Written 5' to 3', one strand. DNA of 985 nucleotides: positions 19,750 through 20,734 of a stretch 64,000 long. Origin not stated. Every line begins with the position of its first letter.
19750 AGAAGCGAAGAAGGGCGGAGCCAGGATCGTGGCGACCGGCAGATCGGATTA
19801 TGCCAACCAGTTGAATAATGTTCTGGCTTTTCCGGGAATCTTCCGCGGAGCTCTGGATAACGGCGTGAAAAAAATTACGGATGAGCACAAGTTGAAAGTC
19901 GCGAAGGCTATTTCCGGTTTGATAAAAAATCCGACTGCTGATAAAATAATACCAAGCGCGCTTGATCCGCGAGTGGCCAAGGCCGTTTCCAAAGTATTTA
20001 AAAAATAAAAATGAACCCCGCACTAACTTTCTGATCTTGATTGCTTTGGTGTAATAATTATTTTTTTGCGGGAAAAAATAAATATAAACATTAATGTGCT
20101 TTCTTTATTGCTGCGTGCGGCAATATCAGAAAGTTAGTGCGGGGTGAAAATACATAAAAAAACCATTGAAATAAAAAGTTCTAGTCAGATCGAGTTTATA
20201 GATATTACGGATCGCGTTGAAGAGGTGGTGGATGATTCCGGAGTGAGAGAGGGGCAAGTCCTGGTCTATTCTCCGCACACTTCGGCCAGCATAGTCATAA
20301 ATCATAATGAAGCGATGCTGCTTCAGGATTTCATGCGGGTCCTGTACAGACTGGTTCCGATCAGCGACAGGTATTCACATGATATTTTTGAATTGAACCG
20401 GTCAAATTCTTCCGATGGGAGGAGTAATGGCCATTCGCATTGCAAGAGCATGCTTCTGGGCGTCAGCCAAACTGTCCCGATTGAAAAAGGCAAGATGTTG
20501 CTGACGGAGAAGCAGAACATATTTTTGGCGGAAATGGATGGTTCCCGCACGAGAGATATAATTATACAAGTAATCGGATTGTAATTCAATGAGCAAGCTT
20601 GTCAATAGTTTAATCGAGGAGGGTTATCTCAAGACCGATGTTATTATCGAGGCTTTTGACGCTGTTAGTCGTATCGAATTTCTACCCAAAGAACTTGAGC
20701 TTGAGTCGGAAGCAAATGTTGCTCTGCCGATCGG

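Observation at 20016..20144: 20-bp perfect inverted repeats bracketing an 89-bp promoter-like segment, ending on the yjbQ start codon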

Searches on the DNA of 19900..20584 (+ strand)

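Call 13: search_rna_families(source=window, start=19900, end=20300, threshold=evalue, max_evalue=10)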
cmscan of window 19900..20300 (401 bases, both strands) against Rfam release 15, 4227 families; matches with E-value up to 10: 12.
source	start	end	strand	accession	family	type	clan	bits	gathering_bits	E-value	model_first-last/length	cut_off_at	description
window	20015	20145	+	RF04088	MIR812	Gene; miRNA;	-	27.3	80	0.31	30-176/205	no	MIR812 microRNA precursor family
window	20015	20145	+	RF04147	MIR6224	Gene; miRNA;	-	22.3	171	0.03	1-176/176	no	MIR6224 microRNA precursor family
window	19998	20154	-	RF04174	MIR4208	Gene; miRNA;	-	19.8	140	1.4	1-191/191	no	MIR4208 microRNA precursor family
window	20016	20186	-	RF03922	MIR2119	Gene; miRNA;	-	19.6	73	5.4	1-188/188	no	MIR2119 microRNA precursor family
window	20005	20159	-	RF01859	Phe_leader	Cis-reg; leader;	-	16.2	55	4.3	1-125/125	no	Phenylalanine leader peptide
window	20015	20145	-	RF04128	MIR8562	Gene; miRNA;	-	15.8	211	1.5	1-242/242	no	MIR8562 microRNA precursor family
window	20015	20145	-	RF01005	MIR530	Gene; miRNA;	-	15.4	85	2.7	17-158/172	no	MIR530 microRNA precursor family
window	19989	20136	-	RF03533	SQ1002_RNA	Gene; sRNA;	-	13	128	2.2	1-237/237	no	Clostridioides difficile sRNA SQ1002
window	19948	20178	+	RF02842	RefA1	Gene; sRNA;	-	12.5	94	3.2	1-222/222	no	Enterococcus sRNA A1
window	20001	20061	-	RF02079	STnc180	Gene; sRNA;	-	11.9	50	7.4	1-208/208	no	Enterobacterial sRNA STnc180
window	20016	20144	-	RF04207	MIR5048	Gene; miRNA;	-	11.8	160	1.6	1-356/356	no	MIR5048 microRNA precursor family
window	19903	19967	+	RF01121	sR38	Gene; snRNA; snoRNA; CD-box;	-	10.1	50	7.3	1-59/59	no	Small nucleolar RNA sR38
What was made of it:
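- On Any Rfam RNA family: The best local hits are plant miRNA-precursor hairpins at 27 bits against a gathering score of 80 (call 13).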

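Call 39: search_rna_families(source=L024, start=3900, end=4700, threshold=evalue, max_evalue=0.1, show_alignments=3)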
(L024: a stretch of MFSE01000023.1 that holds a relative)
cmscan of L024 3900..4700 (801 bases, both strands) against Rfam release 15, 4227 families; matches with E-value up to 0.1: 1.
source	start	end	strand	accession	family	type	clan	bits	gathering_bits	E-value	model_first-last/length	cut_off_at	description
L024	4231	4302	+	RF00005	tRNA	Gene; tRNA;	CL00001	56.8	29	1.7e-11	1-71/71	no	tRNA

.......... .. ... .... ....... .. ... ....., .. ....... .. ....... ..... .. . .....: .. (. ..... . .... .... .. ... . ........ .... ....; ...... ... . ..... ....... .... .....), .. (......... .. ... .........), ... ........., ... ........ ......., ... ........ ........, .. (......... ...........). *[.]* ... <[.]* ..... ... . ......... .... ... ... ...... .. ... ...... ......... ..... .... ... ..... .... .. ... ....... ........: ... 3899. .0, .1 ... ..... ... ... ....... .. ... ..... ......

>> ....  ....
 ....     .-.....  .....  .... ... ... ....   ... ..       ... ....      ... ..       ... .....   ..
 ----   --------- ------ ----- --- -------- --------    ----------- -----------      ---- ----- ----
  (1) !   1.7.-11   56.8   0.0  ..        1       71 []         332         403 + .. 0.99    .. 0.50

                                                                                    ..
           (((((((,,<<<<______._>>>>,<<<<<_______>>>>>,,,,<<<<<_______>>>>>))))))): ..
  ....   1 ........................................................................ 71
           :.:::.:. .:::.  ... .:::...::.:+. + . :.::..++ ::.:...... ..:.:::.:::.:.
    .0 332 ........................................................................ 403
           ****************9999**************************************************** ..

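Call 80: search_dna_similar(query=window:20016-20144:+, collection=plasmids, mode=distant, max_evalue=0.01, max_rows=10)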
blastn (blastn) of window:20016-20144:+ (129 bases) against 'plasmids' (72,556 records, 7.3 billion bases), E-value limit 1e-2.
Records with a match: 2; places in all: 2; records where one place covers at least 80% of the query: 0.
Best place of each record, by identity: 80-90% 2.
By first word of the organism name: Borreliella 2.
By predicted mobility (MOB-suite, as given by PLSDB): non-mobilizable 2.
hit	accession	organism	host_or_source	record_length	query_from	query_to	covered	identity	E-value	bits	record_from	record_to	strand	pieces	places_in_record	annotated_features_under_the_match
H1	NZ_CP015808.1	Borreliella mayonii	Homo sapiens,blood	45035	37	79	33%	86.0%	2e-3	49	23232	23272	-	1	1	none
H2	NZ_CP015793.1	Borreliella mayonii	Homo sapiens,blood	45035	37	79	33%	86.0%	2e-3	49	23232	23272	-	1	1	none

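Call 81: search_dna_similar(query=window:20016-20144:+, collection=phages, mode=distant, max_evalue=0.01, max_rows=10)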
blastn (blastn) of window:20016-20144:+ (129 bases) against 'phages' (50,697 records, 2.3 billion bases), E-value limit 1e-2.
No match.
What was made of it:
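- Tried and rejected: blastn of the element against plasmids and phages: only a short AT-rich chance match in Borreliella plasmids (calls 80, 81).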
